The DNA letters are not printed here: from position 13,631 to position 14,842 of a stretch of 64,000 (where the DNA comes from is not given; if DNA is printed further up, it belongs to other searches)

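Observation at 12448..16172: gatD and gatE separated by an orphan gene of different composition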

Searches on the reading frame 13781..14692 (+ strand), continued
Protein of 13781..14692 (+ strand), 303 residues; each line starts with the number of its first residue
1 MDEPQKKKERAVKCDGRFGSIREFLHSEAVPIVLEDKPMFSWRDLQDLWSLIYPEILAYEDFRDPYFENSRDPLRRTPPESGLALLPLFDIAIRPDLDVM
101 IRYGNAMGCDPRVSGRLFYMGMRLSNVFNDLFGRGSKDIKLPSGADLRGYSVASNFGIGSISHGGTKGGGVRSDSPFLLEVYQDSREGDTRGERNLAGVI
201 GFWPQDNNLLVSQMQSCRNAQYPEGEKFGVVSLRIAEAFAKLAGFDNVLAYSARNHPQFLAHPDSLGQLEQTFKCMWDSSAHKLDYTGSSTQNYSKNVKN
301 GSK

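Call 35: predict_structure(alignment_id=A2)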
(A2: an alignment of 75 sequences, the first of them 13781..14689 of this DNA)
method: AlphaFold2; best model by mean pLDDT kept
length: 303 residues; sequences in the alignment: 75
mean_pLDDT: 94.2   pTM: 0.92
mean pLDDT of the five models: 94.2, 94.0, 93.7, 93.6, 92.8
residues with pLDDT >= 90: 270; 70-90: 23; 50-70: 8; < 50: 2
segments of 3 or more residues with pLDDT < 50: none
pLDDT, mean of each block of 10 residues (from residue 1): 64 87 95 95 98 94 93 96 96 91 98 95 96 97 97 97 92 97 93 96 98 97 98 99 98 96 95 98 97 95 52
secondary structure, 60 per line:
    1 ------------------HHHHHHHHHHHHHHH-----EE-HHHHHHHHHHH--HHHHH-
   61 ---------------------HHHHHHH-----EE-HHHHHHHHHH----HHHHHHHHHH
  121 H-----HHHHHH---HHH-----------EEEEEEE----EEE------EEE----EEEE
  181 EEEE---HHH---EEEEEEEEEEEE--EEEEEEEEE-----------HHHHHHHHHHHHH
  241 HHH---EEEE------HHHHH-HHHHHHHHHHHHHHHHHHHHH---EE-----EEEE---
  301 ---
elements in order: H19-33 H42-52 H55-59 H82-88 H97-106 H111-121 H127-132 E150-156 E161-163 E170-172 E177-184 E194-205 E208-216 H228-243 E247-250 H257-261 H263-283 E294-297

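Call 44: search_protein_families(library=padloc, proteins=[window:13781-14689:+], max_evalue=0.01)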
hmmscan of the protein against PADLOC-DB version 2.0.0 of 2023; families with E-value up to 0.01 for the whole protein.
window:13781-14689:+ (303 aa): 0 families

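Call 49: fold_search(model_id=the predicted structure, library=pdb)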
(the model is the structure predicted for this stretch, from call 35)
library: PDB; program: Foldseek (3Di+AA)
matches with E <= 10: 518; with E <= 0.001: 0
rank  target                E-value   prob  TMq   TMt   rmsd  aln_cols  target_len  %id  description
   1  3w91_A                1.3e-03  0.99  0.24  0.30   7.1       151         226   13  crystal structure of SeMet-labeled yeast N-acetyltransferase Mpr1 L87M mutant (released 2013-07-17)
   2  3w91_C                1.9e-03  0.99  0.24  0.30   6.8       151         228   14  crystal structure of SeMet-labeled yeast N-acetyltransferase Mpr1 L87M mutant (released 2013-07-17)
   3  4rs2_B                4.6e-03  0.99  0.22  0.35   9.1       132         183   12  1.55 Angstrom Crystal Structure of GNAT Family N-acetyltransferase (YhbS) from Escherichia coli in Complex with CoA (released 2014-11-19)
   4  9it0_A                6.2e-03  0.99  0.24  0.09   5.4       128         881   12  Liganded-state E.coli PatZ (released 2025-06-04)
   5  3w6s_B                6.2e-03  0.97  0.23  0.30   6.9       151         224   14  yeast N-acetyltransferase Mpr1 involved in oxidative stress tolerance via proline metabolism (released 2013-07-17)
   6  3w91_B                6.6e-03  0.98  0.24  0.31   7.0       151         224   12  crystal structure of SeMet-labeled yeast N-acetyltransferase Mpr1 L87M mutant (released 2013-07-17)
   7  3fix_A                8.9e-03  0.99  0.24  0.41   4.9       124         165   17  Crystal structure of a putative n-acetyltransferase (ta0374) from thermoplasma acidophilum (released 2009-01-13)
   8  4rs2_A                1.1e-02  0.98  0.22  0.36   9.1       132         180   12  1.55 Angstrom Crystal Structure of GNAT Family N-acetyltransferase (YhbS) from Escherichia coli in Complex with CoA (released 2014-11-19)
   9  5e96                  1.2e-02  0.99  0.24  0.43   5.3       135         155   12  Crystal structure of aminoglycoside 6'-acetyltransferase type Ii (released 2016-07-06)
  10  9cr5_B                1.2e-02  0.90  0.21  0.33  12.0       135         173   10  Crystal structure of GNAT superfamily acetyltransferase PA2271 from Pseudomonas aeruginosa (released 2025-05-28)
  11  9cr5_A                1.3e-02  0.89  0.19  0.32  12.1       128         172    8  Crystal structure of GNAT superfamily acetyltransferase PA2271 from Pseudomonas aeruginosa (released 2025-05-28)
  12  3w6s_C                1.3e-02  0.96  0.18  0.23   4.8        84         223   17  yeast N-acetyltransferase Mpr1 involved in oxidative stress tolerance via proline metabolism (released 2013-07-17)
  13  5c82                  1.6e-02  0.57  0.16  0.26  13.2       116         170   18  Crystal structure of Nourseothricin acetyltransferase (released 2016-06-29)
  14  7bxz_B                1.8e-02  0.90  0.22  0.34   8.6       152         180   13  Crystal structure of the aminoglycoside 6'-N-acetyltransferase from Enterococcus faecium (released 2020-08-12)
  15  3f0a                  2.1e-02  0.98  0.24  0.42   4.9       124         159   17  Structure of a putative n-acetyltransferase (ta0374) in complex with acetyl-coa from thermoplasma acidophilum (released 2008-11-11)
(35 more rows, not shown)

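Call 51: find_related_loci(query=A1, collection=metagenome_contigs, flank=4000)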
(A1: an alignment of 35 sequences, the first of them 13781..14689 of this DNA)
Query A1 (303 aa) in metagenome_contigs; peptide patterns used: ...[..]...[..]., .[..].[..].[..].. (x = any residue, [..] = any of these).
599 stretches matched a pattern (row limit reached: there are more); 18 encode a relative of the query (tblastn E <= 1e-3); 18 distinct loci.
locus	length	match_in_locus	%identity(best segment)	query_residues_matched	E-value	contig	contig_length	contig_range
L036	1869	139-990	46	6-289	5e-87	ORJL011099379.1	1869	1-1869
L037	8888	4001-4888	45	1-299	5e-80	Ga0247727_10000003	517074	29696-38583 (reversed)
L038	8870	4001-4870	46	3-296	2e-79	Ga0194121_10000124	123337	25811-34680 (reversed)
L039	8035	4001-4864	43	6-287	8e-76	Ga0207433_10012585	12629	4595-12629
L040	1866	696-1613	41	6-301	3e-74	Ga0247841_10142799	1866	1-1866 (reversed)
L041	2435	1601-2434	43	7-288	1e-72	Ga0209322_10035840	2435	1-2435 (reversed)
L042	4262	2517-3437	40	5-300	3e-68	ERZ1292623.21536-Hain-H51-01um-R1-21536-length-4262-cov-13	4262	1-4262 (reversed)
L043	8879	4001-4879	39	7-302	8e-68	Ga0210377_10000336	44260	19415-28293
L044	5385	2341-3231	42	6-296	1e-67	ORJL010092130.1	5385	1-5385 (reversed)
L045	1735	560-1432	38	1-293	1e-70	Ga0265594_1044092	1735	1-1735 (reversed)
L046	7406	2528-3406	38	7-302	2e-66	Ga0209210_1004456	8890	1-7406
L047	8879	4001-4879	38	7-303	9e-66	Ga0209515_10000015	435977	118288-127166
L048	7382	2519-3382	38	8-298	5e-65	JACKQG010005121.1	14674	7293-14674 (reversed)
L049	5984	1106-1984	44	6-286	3e-64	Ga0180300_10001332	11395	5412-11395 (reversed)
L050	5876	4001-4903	42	7-299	2e-62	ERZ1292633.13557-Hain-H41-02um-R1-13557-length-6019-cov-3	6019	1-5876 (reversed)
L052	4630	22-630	44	102-300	6e-44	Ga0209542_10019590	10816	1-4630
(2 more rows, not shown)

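Call 54: search_solved_structures(query=A2, max_evalue=10, show_alignments=3)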
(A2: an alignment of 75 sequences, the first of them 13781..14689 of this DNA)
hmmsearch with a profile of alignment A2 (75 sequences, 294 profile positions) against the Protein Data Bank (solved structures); distinct sequences matched with E-value up to 10: 3.
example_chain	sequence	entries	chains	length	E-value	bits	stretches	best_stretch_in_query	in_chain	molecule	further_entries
3akz_B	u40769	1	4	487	0.34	13.5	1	34-128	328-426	Glutamyl-tRNA synthetase 2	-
3afh_A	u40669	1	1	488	0.34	13.5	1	34-128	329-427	Glutamyl-tRNA synthetase 2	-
3al0_C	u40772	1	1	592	0.41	13.2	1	34-128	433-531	Glutamyl-tRNA(Gln) amidotransferase subunit C,Linker,Glutamate--tRNA ligase 2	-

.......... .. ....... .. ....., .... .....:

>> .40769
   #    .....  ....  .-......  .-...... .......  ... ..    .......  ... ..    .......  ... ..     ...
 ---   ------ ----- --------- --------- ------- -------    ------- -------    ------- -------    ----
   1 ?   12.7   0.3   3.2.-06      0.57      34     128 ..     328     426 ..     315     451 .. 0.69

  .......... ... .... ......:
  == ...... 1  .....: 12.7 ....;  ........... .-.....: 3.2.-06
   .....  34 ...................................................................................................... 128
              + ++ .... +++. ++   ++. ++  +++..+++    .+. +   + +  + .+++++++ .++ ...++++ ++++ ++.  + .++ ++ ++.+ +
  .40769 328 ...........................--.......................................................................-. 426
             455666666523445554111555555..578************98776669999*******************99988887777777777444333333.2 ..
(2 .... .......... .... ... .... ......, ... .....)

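Call 55: search_protein_families(library=pfam, alignment_id=A2, max_evalue=1)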
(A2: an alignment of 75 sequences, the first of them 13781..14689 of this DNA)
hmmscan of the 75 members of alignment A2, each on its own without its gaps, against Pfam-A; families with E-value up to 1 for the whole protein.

A. member 1, window:13781-14689:+ (303 aa): 0 families

B. families by the number of members that match (of 75 scanned): 10 families
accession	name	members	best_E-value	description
PF15526.11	Ntox21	3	0.039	Novel toxin 21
PF09469.16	Cobl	1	0.0047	Cordon-bleu ubiquitin-like domain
PF09407.15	AbiEi_1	1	0.0051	AbiEi antitoxin C-terminal domain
PF02074.21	Peptidase_M32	1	0.062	Carboxypeptidase Taq (M32) metallopeptidase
PF10030.15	DUF2272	1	0.12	Uncharacterized protein conserved in bacteria (DUF2272)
PF23975.1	DUF7301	1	0.15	Family of unknown function (DUF7301)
PF09067.16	EpoR_lig-bind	1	0.16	Erythropoietin receptor, ligand binding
PF12683.13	DUF3798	1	0.17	Protein of unknown function (DUF3798)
PF08708.16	PriCT_1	1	0.17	Primase C terminal 1 (PriCT-1)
PF05198.21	IF3_N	1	0.25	Translation initiation factor IF-3, N-terminal domain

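Call 61: find_related_loci(query=A1, collection=viral_contigs, flank=4000)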
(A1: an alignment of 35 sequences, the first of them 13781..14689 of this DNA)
Query A1 (303 aa) in viral_contigs; peptide patterns used: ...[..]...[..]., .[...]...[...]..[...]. (x = any residue, [..] = any of these).
27 stretches matched a pattern, but none encodes a relative of the query by tblastn (E <= 1e-3).

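Call 72: search_protein_families(library=phrogs, proteins=[window:13781-14689:+], max_evalue=0.01)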
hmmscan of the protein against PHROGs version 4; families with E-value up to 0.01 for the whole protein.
window:13781-14689:+ (303 aa): 0 families

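Call 81: fold_search(model_id=the predicted structure, library=viral)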
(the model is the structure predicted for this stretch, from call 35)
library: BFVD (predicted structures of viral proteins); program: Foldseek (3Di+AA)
matches with E <= 10: 447; with E <= 0.001: 0
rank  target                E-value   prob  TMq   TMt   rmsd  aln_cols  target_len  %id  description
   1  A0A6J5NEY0            1.3e-03  0.63  0.18  0.10  12.9       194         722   17  Uncharacterized protein [uncultured Caudovirales phage]
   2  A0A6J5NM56            1.9e-03  1.00  0.30  0.12   5.1       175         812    8  Uncharacterized protein [uncultured Caudovirales phage]
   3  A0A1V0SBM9            3.2e-03  1.00  0.25  0.57   4.3       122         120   11  Acetyltransferase GNAT domain protein [Catovirus CTV1]
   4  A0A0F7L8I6            3.6e-03  0.99  0.21  0.35   7.5       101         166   15  Uncharacterized protein [uncultured marine virus]
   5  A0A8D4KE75            4.1e-03  0.98  0.20  0.26   5.8       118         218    9  (no name in the UniProt tables at hand)
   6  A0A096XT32            4.3e-03  1.00  0.22  0.51   5.9       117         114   17  Uncharacterized protein [Enterococcus phage ECP3]
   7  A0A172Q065            5.2e-03  0.98  0.20  0.36   8.4       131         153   14  Uncharacterized protein [Acinetobacter phage vB_AbaM_ME3]
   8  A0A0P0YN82            5.8e-03  1.00  0.23  0.40   5.8       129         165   14  (no name in the UniProt tables at hand)
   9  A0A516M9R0            6.9e-03  0.99  0.22  0.47   5.3       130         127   13  (no name in the UniProt tables at hand)
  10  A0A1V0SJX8            8.8e-03  0.98  0.24  0.49   5.9       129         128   12  Uncharacterized protein [Klosneuvirus KNV1]
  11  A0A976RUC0            8.8e-03  0.98  0.22  0.34   5.1       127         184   11  (no name in the UniProt tables at hand)
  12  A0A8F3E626            9.3e-03  0.97  0.28  0.26   5.6       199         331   10  Acetyltransferase [Streptomyces phage TaidaOne]
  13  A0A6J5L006            9.3e-03  0.97  0.19  0.36   6.7        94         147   15  NAT_SF domain containing protein [uncultured Caudovirales phage]
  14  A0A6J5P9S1            9.3e-03  0.90  0.22  0.37  14.5       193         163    6  Uncharacterized protein [uncultured Caudovirales phage]
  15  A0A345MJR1            1.3e-02  0.99  0.25  0.25   5.1       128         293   14  Uncharacterized protein [Bacillus phage BSP38]
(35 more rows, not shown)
